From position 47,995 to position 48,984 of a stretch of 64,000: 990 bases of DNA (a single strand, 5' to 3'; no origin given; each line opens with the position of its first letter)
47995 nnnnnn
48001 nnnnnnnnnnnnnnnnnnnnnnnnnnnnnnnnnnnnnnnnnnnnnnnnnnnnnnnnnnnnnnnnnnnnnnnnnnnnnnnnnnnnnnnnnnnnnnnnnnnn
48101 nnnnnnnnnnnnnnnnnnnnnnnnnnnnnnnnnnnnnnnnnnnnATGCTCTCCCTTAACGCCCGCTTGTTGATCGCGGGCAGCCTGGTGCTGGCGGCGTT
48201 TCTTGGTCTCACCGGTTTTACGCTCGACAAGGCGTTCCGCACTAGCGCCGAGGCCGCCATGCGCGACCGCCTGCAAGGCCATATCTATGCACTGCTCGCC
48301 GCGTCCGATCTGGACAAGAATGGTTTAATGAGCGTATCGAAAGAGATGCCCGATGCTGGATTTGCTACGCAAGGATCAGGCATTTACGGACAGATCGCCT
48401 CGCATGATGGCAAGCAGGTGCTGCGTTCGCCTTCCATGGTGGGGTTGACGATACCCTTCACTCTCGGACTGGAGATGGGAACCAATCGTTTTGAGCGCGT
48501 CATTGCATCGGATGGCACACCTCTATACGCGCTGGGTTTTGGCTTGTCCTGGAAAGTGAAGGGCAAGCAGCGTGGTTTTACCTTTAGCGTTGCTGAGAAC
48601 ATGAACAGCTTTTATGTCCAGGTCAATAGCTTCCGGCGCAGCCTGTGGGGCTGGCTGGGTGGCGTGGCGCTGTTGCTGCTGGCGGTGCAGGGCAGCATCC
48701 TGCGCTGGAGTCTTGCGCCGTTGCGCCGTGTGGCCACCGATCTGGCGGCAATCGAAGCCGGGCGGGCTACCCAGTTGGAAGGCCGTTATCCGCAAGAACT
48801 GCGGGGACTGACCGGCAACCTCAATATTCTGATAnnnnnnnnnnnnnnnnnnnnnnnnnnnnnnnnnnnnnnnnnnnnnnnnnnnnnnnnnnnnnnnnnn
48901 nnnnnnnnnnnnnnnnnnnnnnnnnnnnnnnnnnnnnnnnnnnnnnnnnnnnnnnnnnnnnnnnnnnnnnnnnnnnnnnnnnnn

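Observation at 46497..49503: Four-gene envelope module: His-Gly-repeat glycine-zipper protein, PepSY protein and an OmpR/sensor kinase pair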

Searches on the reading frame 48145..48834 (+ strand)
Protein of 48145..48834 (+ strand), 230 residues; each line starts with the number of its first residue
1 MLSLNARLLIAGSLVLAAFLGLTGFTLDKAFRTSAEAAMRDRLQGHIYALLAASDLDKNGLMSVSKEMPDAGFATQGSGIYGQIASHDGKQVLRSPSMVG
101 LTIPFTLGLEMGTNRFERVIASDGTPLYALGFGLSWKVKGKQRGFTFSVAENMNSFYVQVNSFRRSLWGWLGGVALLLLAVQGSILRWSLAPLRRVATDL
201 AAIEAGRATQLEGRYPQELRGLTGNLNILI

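Call 40: find_homologous_proteins(query=window:48145-48834:+)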
Query seq(230 aa) (230 aa): 36 proteins with E <= 0.001 among 4971 candidates.
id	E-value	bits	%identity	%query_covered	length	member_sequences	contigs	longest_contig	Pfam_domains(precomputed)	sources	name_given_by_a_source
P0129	3.6e-64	234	52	100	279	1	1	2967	PF26769.1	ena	-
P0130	6.3e-62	227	48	92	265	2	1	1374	PF26769.1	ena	-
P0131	1.0e-58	217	50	98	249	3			PF26769.1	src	-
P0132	1.6e-58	216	47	100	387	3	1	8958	PF26769.1,PF00512.32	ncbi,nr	ncbi:MAG: hypothetical protein GXP18_03420 [Gammaproteobacteria bacterium]|nr:hypothetical protein [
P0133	3.7e-58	215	76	59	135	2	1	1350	-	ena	-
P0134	1.0e-56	210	48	100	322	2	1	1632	PF26769.1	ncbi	-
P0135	3.1e-48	182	52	79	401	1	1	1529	PF26769.1,PF02518.32,PF14501.13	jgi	jgi:two-component system sensor histidine kinase PhoQ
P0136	9.0e-46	174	44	86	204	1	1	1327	-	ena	-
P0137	6.9e-44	168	43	100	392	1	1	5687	PF26769.1,PF00512.32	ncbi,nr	ncbi:MAG: two-component sensor histidine kinase, partial [Xanthomonadales bacterium]|nr:two-componen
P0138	1.8e-41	160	45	100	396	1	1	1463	PF26769.1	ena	-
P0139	2.0e-41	160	42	100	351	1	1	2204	PF26769.1,PF00512.32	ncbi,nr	ncbi:MAG TPA: two-component sensor histidine kinase, partial [Xanthomonadales bacterium]|nr:two-comp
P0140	1.8e-40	157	43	100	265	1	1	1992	PF26769.1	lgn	-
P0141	5.1e-38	149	39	100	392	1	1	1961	PF26769.1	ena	-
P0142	6.0e-37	145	39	100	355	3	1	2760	PF26769.1,PF00512.32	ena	-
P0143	1.1e-36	145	56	57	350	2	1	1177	PF26769.1,PF02518.32,PF00512.32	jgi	jgi:two-component system sensor histidine kinase PhoQ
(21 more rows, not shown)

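Call 57: predict_structure(alignment_id=A4)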
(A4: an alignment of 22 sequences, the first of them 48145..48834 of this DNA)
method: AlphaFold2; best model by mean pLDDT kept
length: 230 residues; sequences in the alignment: 22
mean_pLDDT: 84.3   pTM: 0.67
mean pLDDT of the five models: 84.3, 82.6, 81.4, 80.1, 80.0
residues with pLDDT >= 90: 117; 70-90: 82; 50-70: 14; < 50: 17
segments of 3 or more residues with pLDDT < 50: 212-216, 218-222, 224-230
pLDDT, mean of each block of 10 residues (from residue 1): 77 88 92 94 94 87 83 90 91 91 91 94 95 89 92 92 92 91 83 72 64 48 46
secondary structure, 60 per line:
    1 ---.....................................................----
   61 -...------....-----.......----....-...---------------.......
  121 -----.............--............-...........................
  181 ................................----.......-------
elements in order: H4-53 E54-56 E62-64 H71-74 E80-86 E91-94 E114-120 E126-138 E141-152 H154-212 H217-223

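Call 60: fold_search(model_id=the predicted structure, library=pdb)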
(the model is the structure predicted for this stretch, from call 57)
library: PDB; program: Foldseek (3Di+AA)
matches with E <= 10: 1122; with E <= 0.001: 0
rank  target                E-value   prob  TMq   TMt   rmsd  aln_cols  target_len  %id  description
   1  8js5_G                4.2e-03  0.98  0.28  0.26  12.9       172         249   10  Dimeric PAS domains of oxygen sensor FixL with ferric unliganded heme (released 2024-06-26)
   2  6cyj_A                4.7e-03  1.00  0.23  0.16   7.6        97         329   12  Mycobacterium tuberculosis transcriptional regulator (released 2019-04-17)
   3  6cz6_A                5.3e-03  1.00  0.22  0.16   7.6        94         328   13  Mycobacterium tuberculosis transcriptional regulator (released 2019-04-17)
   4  6cz6_D                5.3e-03  1.00  0.23  0.16   7.6        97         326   12  Mycobacterium tuberculosis transcriptional regulator (released 2019-04-17)
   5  8js6_C                5.6e-03  0.98  0.28  0.26  12.6       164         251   10  Dimeric PAS domains of oxygen sensor FixL in complex with cyanide-bound ferric heme (released 2024-06-26)
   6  4uey_A                5.9e-03  1.00  0.31  0.47   5.3       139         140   12  Structure of the periplasmic domain PhoQ double mutant (W104C-A128C) (released 2015-06-24)
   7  6cz6_C                5.9e-03  0.99  0.23  0.16   7.6        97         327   12  Mycobacterium tuberculosis transcriptional regulator (released 2019-04-17)
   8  9cmf_A                6.6e-03  0.99  0.25  0.09   5.6       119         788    9  Substrate bound DosP (released 2024-11-20)
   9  8js6_E                8.8e-03  0.97  0.28  0.26  12.6       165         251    9  Dimeric PAS domains of oxygen sensor FixL in complex with cyanide-bound ferric heme (released 2024-06-26)
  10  1yax_A                9.8e-03  1.00  0.30  0.43   6.0       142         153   13  Cystal structure Analysis of S.typhimurium PhoQ sensor domain with Calcium (released 2005-12-27)
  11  8js5_A                1.0e-02  0.94  0.28  0.26  12.9       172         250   10  Dimeric PAS domains of oxygen sensor FixL with ferric unliganded heme (released 2024-06-26)
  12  9a5d_A                1.1e-02  1.00  0.57  0.24   9.5       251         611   12  Integrative model of WALK-YYCH by crosslinking MS and deep learning (released 2024-09-18)
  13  6a8u_B                1.2e-02  1.00  0.32  0.48   5.9       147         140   10  PhoQ sensor domain (wild type): analysis of internal cavity (released 2019-01-30)
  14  8js5_F                1.3e-02  0.92  0.27  0.25  12.7       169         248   10  Dimeric PAS domains of oxygen sensor FixL with ferric unliganded heme (released 2024-06-26)
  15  3bwl_B                1.5e-02  0.93  0.20  0.32   5.9       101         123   12  Crystal structure of PAS domain of HTR-like protein from Haloarcula marismortui (released 2008-01-15)
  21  3bq8_B                1.7e-02  1.00  0.31  0.50   5.0       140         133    9  Crystal Structure of the E.coli PhoQ Sensor Domain (released 2008-03-25)
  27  6a8u_A                2.6e-02  0.99  0.32  0.48   5.7       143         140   10  PhoQ sensor domain (wild type): analysis of internal cavity (released 2019-01-30)
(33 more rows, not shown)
